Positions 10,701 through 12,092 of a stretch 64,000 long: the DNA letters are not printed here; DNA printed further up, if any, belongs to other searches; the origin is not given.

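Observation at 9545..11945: Translationally coupled trio: small protein, SPL-like radical SAM enzyme and DUF763 with a helix-hairpin-helix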

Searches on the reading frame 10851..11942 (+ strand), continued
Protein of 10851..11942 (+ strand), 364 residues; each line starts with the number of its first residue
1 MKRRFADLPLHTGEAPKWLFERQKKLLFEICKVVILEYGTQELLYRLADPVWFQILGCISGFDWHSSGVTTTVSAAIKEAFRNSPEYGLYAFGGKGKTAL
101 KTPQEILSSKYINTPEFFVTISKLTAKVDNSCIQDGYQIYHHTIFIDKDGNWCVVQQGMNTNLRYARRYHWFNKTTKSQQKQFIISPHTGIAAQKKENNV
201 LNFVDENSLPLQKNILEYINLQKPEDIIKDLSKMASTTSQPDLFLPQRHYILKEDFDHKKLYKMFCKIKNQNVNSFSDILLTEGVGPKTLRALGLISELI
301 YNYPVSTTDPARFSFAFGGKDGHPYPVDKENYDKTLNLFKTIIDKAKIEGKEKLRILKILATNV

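Call 76: get_annotated_region(hit=H8, flank=6000)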
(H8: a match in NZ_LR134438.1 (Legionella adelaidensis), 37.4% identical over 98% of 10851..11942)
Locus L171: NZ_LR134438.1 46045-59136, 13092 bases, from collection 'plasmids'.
description: Legionella adelaidensis strain NCTC12735 plasmid 29, complete sequence
organism: Legionella adelaidensis (NCBI taxid 45056)
taxonomy: Bacteria; Pseudomonadota; Gammaproteobacteria; Legionellales; Legionellaceae; Legionella; Legionella adelaidensis
host: -; source: environmental,Cooling tower water; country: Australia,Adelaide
typing (MOB-suite, as given by PLSDB): non-mobilizable
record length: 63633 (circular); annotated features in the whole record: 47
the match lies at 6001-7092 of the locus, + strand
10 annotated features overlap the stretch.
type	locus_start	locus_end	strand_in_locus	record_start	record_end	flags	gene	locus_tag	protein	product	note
CDS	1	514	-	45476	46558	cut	ugpC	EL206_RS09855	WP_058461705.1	sn-glycerol-3-phosphate ABC transporter ATP-binding protein UgpC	-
CDS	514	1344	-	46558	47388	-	ugpE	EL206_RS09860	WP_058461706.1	sn-glycerol-3-phosphate ABC transporter permease UgpE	GO:0015794 - glycerol-3-phosphate transmembrane transport [Evidence IEA]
CDS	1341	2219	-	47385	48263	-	-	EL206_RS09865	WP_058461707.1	ABC transporter permease subunit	GO:0055085 - transmembrane transport [Evidence IEA]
CDS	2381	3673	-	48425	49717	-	clcA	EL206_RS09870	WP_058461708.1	H(+)/Cl(-) exchange transporter ClcA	GO:0006821 - chloride transport [Evidence IEA]; GO:0055085 - transmembrane transport [Evidence IEA]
CDS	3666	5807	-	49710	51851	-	-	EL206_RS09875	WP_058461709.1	anthranilate synthase component I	GO:0000162 - tryptophan biosynthetic process [Evidence IEA]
CDS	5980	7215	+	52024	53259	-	-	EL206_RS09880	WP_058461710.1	DUF763 domain-containing protein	-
CDS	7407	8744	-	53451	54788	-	-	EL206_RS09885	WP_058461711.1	ABC transporter permease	-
CDS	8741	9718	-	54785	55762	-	-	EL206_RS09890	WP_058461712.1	ABC transporter permease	GO:0055085 - transmembrane transport [Evidence IEA]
CDS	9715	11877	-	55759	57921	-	-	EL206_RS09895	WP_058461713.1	ABC transporter substrate-binding protein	-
CDS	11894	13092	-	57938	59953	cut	ligA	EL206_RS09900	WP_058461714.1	NAD-dependent DNA ligase LigA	GO:0006281 - DNA repair [Evidence IEA]; GO:0006260 - DNA replication [Evidence IEA]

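Call 77: get_annotated_region(hit=H16, flank=6000)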
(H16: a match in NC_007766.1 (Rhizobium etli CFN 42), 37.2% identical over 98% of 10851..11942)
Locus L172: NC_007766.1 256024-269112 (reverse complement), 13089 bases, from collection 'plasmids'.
description: Rhizobium etli CFN 42 plasmid p42f, complete sequence
organism: Rhizobium etli CFN 42 (NCBI taxid 347834)
taxonomy: Bacteria; Pseudomonadota; Alphaproteobacteria; Hyphomicrobiales; Rhizobiaceae; Rhizobium; Rhizobium etli; Rhizobium etli CFN 42
host: -; source: -; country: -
typing (MOB-suite, as given by PLSDB): non-mobilizable
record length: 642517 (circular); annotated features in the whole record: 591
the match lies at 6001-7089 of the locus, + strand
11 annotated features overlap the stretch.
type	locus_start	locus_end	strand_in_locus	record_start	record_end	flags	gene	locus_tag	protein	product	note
CDS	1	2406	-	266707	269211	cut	-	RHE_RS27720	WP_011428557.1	methyl-accepting chemotaxis protein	GO:0007165 - signal transduction [Evidence IEA]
CDS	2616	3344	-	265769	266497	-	-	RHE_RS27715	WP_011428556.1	endonuclease/exonuclease/phosphatase family protein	-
CDS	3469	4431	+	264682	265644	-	-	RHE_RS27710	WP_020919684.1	lysylphosphatidylglycerol synthase domain-containing protein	-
CDS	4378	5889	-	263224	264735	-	-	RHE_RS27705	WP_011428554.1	phospholipase D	-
CDS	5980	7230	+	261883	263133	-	-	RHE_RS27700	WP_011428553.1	DUF763 domain-containing protein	-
CDS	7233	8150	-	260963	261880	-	-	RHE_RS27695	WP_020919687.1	DMT family transporter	GO:0055085 - transmembrane transport [Evidence IEA]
CDS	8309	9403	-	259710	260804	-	-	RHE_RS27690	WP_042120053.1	hypothetical protein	-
CDS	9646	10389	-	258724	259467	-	-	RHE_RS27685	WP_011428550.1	ABC transporter ATP-binding protein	-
CDS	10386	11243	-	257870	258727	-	-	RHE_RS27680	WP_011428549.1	ABC transporter ATP-binding protein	-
CDS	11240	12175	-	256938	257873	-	-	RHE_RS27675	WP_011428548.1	ABC transporter permease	-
CDS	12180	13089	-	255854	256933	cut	-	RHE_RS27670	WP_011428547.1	ABC transporter permease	GO:0055085 - transmembrane transport [Evidence IEA]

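Call 80: search_protein_families(library=pfam, alignment_id=A7, max_evalue=0.00001)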
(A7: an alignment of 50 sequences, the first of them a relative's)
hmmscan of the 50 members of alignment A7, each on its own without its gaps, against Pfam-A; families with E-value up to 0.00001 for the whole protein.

A. member 1, L001:5160-6026:+ (289 aa): 4 families
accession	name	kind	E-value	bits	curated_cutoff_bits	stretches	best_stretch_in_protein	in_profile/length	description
PF00589.27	Phage_integrase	-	3e-53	180.5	27.1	1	110-275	2-170/172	Phage integrase family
PF02899.23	Phage_int_SAM_1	-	3.1e-21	75.9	22.3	1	7-89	1-83/83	Phage integrase, N-terminal SAM-like domain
PF13495.12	Phage_int_SAM_4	-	3.8e-06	27.7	27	1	6-88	1-81/85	Phage integrase, N-terminal SAM-like domain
PF13102.12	Phage_int_SAM_5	-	9.7e-06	26.3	22.3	1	6-95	2-92/98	Phage integrase SAM-like domain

B. families by the number of members that match (of 50 scanned): 89 families (the first 25 are shown)
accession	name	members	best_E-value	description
PF01135.25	PCMT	3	2.7e-64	Protein-L-isoaspartate(D-aspartate) O-methyltransferase (PCMT)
PF00398.26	RrnaAD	3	2.1e-10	Ribosomal RNA adenine dimethylase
PF00535.33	Glycos_transf_2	2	2.7e-38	Glycosyl transferase family 2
PF00730.31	HhH-GPD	2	6.1e-26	HhH-GPD superfamily base excision DNA repair protein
PF14791.11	DNA_pol_B_thumb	2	1.9e-23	DNA polymerase beta thumb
PF00364.28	Biotin_lipoyl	2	1.2e-21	Biotin-requiring enzyme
PF14716.13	HHH_8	2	1.8e-19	Helix-hairpin-helix domain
PF14520.12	HHH_5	2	2.1e-10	Helix-hairpin-helix domain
PF02811.25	PHP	2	2.6e-10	PHP domain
PF00633.29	HHH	2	1.5e-08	Helix-hairpin-helix motif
PF13237.11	Fer4_10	2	1.7e-06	4Fe-4S dicluster domain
PF00873.25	ACR_tran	1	0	AcrB/AcrD/AcrF family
PF00202.27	Aminotran_3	1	1.2e-126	Aminotransferase class-III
PF00330.25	Aconitase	1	1.6e-104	Aconitase family (aconitate hydratase)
PF04008.19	Adenosine_kin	1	2e-75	Adenosine specific kinase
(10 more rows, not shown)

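Call 81: search_protein_families(library=pfam, proteins=[L027:7070-8803:+, L045:7082-8809:+, L045:5277-5939:+, L046:5289-5924:+, L043:5088-5801:+, L027:8827-9516:+, L045:8861-9550:+, L027:3904-5826:+, L036:5286-5948:-, L018:5158-6138:+], max_evalue=0.00001)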
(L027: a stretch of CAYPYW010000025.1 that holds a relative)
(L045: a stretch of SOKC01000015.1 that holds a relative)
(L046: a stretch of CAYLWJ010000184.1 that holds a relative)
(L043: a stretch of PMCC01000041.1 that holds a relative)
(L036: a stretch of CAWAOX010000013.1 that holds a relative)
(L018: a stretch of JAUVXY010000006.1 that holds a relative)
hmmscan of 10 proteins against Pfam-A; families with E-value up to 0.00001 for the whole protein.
L027:7070-8803:+ (578 aa): 4 families
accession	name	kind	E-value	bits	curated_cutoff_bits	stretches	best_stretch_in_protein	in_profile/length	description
PF14791.11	DNA_pol_B_thumb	-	2.1e-23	82.4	25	1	257-317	1-63/63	DNA polymerase beta thumb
PF14716.13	HHH_8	-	1.8e-19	70.3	30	1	5-80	1-73/73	Helix-hairpin-helix domain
PF14520.12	HHH_5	-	2.1e-10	41.4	27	0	96-149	3-54/57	Helix-hairpin-helix domain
PF02811.25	PHP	-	2.6e-10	41.3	26.4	1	343-504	2-163/164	PHP domain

L045:7082-8809:+ (576 aa): 4 families
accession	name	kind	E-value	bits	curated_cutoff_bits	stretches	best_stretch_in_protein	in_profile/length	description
PF14791.11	DNA_pol_B_thumb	-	1.9e-23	82.5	25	1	253-313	1-63/63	DNA polymerase beta thumb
PF14716.13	HHH_8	-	5.6e-18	65.5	30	1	1-75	1-72/73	Helix-hairpin-helix domain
PF14520.12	HHH_5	-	2.5e-10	41.1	27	0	92-145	3-54/57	Helix-hairpin-helix domain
PF02811.25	PHP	-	7.2e-09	36.6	26.4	1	339-500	2-163/164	PHP domain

L045:5277-5939:+ (221 aa): 2 families
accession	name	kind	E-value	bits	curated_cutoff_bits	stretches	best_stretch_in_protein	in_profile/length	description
PF01135.25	PCMT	-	3.1e-62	210.5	20.3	1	22-220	5-208/210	Protein-L-isoaspartate(D-aspartate) O-methyltransferase (PCMT)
PF00398.26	RrnaAD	-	1.3e-09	38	24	1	82-175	22-119/263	Ribosomal RNA adenine dimethylase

L046:5289-5924:+ (212 aa): 2 families
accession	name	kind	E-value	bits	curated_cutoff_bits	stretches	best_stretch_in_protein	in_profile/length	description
PF01135.25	PCMT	-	2.7e-64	217.3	20.3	1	12-211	5-209/210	Protein-L-isoaspartate(D-aspartate) O-methyltransferase (PCMT)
PF00398.26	RrnaAD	-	4.8e-10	39.4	24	1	74-167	24-121/263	Ribosomal RNA adenine dimethylase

L043:5088-5801:+ (238 aa): 2 families
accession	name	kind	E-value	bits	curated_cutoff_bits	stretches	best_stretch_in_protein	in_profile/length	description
PF01135.25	PCMT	-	1.4e-60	205.1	20.3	1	34-234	4-209/210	Protein-L-isoaspartate(D-aspartate) O-methyltransferase (PCMT)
PF00398.26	RrnaAD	-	2.1e-10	40.6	24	1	101-189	28-120/263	Ribosomal RNA adenine dimethylase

L027:8827-9516:+ (230 aa): 2 families
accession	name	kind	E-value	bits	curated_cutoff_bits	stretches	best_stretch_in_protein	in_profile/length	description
PF00730.31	HhH-GPD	-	2e-24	86.4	26.2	1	54-188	1-107/108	HhH-GPD superfamily base excision DNA repair protein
PF00633.29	HHH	-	2.9e-08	33.6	24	1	119-147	1-29/30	Helix-hairpin-helix motif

L045:8861-9550:+ (230 aa): 3 families
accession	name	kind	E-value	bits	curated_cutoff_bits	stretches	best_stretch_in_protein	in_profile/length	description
PF00730.31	HhH-GPD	-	6.1e-26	91.3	26.2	1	54-188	1-107/108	HhH-GPD superfamily base excision DNA repair protein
PF00633.29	HHH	-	1.5e-08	34.5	24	1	119-147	1-29/30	Helix-hairpin-helix motif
PF22175.2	Ogg-HhH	-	5.8e-06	26.4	27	0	43-171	14-145/173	8-oxoguanine DNA glycosylase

L027:3904-5826:+ (641 aa): 4 families
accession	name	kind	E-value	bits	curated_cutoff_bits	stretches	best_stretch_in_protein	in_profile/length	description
PF13641.12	Glyco_tranf_2_3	-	3.7e-26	93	27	1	266-493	3-230/230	Glycosyltransferase like family 2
PF13632.12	Glyco_trans_2_3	-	1.6e-23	84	27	1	352-545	2-192/198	Glycosyl transferase family group 2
PF00535.33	Glycos_transf_2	-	5.8e-15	56.1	23.3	1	267-420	1-148/168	Glycosyl transferase family 2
PF05157.20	MshEN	-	6.2e-07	29.7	23.1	1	77-166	1-86/90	MshEN domain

L036:5286-5948:- (221 aa): 1 family
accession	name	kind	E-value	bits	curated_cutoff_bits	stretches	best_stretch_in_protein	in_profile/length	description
PF08901.16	DUF1847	-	5.4e-56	189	25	1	34-191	1-157/157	Protein of unknown function (DUF1847)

L018:5158-6138:+ (327 aa): 8 families
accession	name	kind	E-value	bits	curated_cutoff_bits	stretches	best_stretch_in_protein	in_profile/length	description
PF01370.27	Epimerase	-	2.3e-31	109.5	20.9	1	3-225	2-237/240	NAD dependent epimerase/dehydratase family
PF01073.25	3Beta_HSD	-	4.9e-30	104.9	22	1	3-222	1-235/280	3-beta hydroxysteroid dehydrogenase/isomerase family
PF16363.11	GDP_Man_Dehyd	-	1.1e-18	68.3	27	1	3-242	1-263/332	GDP-mannose 4,6 dehydratase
PF13460.12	NAD_binding_10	-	1.4e-16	61.3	27.2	1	6-126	1-114/184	NAD(P)H-binding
PF07993.18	NAD_binding_4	-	1.9e-16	60.5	20.1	1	61-166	86-204/258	Male sterility protein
PF02719.21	Polysacc_synt_2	-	3.1e-11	43.4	20.2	1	3-116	2-132/293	Polysaccharide biosynthesis protein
PF05368.20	NmrA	-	4.3e-10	40.1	27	1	3-113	6-108/298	NmrA-like family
PF04321.23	RmlD_sub_bind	-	9.6e-07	28.6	27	1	3-117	4-106/287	RmlD substrate binding domain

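Call 91: list_cluster_members(proteins=[P0001, P0121, P0161])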
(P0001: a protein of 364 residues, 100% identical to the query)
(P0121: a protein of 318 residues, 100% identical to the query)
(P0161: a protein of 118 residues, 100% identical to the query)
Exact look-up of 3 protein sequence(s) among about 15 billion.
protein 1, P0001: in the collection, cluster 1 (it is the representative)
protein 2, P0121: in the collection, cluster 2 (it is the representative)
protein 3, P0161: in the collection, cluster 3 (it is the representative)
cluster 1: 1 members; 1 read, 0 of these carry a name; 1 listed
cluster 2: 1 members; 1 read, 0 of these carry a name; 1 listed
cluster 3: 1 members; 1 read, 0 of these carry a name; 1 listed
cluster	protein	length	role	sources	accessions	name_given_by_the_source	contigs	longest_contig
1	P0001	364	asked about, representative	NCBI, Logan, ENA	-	-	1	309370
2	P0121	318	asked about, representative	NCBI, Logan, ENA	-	-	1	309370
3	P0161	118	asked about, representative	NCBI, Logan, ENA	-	-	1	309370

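Call 92: find_encoding_contigs(protein=P0001, flank=6000, max_places=2)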
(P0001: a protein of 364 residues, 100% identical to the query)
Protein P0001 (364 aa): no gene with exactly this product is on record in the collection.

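Call 93: find_encoding_contigs(protein=P0003, flank=6000, max_places=1)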
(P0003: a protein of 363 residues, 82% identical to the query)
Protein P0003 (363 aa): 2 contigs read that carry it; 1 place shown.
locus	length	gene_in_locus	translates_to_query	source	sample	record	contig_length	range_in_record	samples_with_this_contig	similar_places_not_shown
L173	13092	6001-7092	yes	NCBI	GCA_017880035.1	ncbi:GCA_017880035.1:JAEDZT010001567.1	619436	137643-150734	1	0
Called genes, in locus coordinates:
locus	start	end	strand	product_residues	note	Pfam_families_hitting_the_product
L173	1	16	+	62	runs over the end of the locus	PF13242:Hydrolase_like (weak)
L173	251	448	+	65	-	-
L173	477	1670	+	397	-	PF00155:Aminotran_1_2, PF01053:Cys_Met_Meta_PP (weak)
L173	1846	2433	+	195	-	PF02245:Pur_DNA_glyco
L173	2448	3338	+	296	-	PF01259:SAICAR_synt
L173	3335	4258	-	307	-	PF03600:CitMHS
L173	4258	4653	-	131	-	PF03600:CitMHS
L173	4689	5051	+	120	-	-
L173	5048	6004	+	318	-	PF20903:SPL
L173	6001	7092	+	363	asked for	PF05559:DUF763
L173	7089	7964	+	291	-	PF00850:Hist_deacetyl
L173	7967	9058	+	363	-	PF13353:Fer4_12 (weak), PF04055:Radical_SAM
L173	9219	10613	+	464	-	PF00342:PGI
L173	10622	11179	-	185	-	PF04011:LemA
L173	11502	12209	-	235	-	-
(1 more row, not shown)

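Call 95: find_related_loci(query=A3, collection=viral_contigs, flank=4000)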
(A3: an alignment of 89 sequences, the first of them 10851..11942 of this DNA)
Query A3 (364 aa) in viral_contigs; peptide patterns used: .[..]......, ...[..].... (x = any residue, [..] = any of these).
6 stretches matched a pattern, but none encodes a relative of the query by tblastn (E <= 1e-3).
